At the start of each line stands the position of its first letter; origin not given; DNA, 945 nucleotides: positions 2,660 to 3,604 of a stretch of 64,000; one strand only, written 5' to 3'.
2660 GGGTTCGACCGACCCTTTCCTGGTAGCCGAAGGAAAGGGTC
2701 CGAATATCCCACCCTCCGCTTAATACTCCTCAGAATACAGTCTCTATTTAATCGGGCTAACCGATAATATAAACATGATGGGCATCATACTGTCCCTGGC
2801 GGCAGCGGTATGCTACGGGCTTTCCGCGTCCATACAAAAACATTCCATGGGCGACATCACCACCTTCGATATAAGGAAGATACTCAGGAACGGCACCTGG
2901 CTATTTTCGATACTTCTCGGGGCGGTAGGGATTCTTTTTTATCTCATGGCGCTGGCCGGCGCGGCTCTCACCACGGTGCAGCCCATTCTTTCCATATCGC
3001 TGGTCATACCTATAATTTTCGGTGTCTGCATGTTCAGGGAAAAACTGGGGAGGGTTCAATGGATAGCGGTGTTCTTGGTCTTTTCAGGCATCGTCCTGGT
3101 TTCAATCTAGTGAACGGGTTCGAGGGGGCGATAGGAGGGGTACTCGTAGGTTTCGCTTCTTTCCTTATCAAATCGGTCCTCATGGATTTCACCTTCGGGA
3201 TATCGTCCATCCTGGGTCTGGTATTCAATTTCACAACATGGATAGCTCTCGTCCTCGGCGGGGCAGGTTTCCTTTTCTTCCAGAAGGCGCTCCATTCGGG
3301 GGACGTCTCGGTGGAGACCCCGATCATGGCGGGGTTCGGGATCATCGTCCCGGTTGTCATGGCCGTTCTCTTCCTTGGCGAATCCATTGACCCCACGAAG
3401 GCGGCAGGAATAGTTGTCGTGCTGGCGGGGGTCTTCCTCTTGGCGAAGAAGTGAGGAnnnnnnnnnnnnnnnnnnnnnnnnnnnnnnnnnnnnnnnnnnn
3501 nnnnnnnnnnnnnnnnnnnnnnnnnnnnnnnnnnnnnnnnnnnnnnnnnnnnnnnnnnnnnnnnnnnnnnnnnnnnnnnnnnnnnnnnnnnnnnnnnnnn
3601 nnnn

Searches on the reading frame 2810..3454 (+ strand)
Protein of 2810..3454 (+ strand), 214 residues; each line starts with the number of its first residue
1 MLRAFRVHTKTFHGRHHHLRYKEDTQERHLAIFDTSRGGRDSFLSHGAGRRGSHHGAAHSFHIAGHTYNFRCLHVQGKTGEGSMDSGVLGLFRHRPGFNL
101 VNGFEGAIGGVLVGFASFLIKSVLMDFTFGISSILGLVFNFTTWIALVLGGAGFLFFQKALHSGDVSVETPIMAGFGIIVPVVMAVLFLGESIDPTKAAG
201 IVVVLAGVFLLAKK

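Call 38: search_protein_families(library=pfam, proteins=[window:2810-3454:+], max_evalue=0.0001)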
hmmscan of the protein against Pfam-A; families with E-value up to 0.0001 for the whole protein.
window:2810-3454:+ (214 aa): 3 families
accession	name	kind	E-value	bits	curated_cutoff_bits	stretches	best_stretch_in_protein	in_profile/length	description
PF00892.27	EamA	-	7.7e-06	26.7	28.2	1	142-211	65-133/135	EamA-like transporter family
PF00893.25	Multi_Drug_Res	-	9.4e-05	23.3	23.7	1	143-204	30-93/93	Small Multidrug Resistance protein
PF10639.15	TMEM234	-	9.4e-05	22.9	30.1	0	133-211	37-112/113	Putative transmembrane family 234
